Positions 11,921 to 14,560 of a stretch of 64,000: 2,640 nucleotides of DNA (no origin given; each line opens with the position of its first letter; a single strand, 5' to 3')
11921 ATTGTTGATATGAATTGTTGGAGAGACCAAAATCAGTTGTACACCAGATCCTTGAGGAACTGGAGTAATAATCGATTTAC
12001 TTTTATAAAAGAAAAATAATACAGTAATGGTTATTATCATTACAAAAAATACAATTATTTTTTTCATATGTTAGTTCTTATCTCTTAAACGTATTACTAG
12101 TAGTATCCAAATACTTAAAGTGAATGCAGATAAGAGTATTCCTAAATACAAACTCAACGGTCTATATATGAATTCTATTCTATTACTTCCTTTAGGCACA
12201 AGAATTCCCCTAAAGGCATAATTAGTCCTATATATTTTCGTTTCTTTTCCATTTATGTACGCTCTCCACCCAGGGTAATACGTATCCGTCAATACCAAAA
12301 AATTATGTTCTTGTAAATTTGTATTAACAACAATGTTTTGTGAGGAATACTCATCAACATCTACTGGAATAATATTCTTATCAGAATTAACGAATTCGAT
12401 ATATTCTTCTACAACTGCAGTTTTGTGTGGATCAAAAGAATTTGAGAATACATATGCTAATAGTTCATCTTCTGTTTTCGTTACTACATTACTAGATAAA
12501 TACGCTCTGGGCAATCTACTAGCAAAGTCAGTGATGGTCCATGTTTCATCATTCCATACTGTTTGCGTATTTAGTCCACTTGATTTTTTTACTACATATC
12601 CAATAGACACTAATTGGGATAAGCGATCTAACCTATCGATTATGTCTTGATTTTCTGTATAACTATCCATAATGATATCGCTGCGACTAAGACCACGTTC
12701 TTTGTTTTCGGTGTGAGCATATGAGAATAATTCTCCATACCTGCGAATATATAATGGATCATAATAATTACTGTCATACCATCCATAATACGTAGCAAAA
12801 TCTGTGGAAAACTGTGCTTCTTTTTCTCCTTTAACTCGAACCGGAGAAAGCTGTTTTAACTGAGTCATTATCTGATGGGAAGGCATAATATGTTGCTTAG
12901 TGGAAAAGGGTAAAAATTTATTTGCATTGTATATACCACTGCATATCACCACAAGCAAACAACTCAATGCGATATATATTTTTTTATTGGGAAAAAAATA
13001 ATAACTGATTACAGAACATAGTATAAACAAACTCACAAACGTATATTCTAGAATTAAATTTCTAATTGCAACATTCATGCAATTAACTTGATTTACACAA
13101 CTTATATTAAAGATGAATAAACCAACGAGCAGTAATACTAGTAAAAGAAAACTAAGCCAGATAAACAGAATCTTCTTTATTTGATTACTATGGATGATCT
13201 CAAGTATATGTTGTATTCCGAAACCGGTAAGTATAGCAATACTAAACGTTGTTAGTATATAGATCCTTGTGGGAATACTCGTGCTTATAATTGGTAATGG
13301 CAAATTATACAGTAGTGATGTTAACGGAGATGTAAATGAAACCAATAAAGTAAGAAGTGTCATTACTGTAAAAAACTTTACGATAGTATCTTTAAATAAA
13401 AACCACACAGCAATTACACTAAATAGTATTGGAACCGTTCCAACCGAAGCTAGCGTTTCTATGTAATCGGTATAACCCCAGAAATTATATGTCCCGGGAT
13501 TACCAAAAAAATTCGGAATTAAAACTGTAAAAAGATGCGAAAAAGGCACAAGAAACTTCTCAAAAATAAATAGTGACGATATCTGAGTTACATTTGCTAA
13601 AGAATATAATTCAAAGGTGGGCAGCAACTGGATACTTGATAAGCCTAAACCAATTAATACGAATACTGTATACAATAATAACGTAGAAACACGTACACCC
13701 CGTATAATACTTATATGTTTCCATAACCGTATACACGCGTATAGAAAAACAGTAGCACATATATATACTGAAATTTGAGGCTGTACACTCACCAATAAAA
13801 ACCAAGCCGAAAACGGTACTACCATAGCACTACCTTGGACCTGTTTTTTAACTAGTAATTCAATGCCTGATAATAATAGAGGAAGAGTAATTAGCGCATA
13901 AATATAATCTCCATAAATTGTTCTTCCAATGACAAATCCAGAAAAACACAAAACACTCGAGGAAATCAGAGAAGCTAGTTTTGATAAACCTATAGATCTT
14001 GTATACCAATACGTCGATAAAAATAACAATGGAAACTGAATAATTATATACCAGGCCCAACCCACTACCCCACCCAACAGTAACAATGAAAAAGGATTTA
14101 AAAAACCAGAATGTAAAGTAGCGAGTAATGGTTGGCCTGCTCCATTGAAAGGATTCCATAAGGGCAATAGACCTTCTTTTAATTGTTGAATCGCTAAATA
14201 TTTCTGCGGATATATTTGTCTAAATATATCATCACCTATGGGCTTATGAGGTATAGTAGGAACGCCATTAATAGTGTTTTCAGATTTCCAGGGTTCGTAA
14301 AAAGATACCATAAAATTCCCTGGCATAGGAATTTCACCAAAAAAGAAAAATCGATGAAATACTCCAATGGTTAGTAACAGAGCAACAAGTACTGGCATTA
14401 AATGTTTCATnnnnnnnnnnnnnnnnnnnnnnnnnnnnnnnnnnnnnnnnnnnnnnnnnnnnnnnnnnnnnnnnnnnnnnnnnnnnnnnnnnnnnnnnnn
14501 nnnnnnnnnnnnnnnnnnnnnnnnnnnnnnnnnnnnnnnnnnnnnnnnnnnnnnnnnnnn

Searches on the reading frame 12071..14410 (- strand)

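Call 42: search_protein_families(library=pfam, proteins=[window:12071-14410:-], max_evalue=0.001)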
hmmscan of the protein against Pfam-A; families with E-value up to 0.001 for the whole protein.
window:12071-14410:- (779 aa): 1 family
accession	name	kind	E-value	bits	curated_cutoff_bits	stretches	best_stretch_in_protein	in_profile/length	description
PF09586.16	YfhO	-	6e-25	88.2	28.5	2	683-761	756-835/835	Bacterial membrane protein YfhO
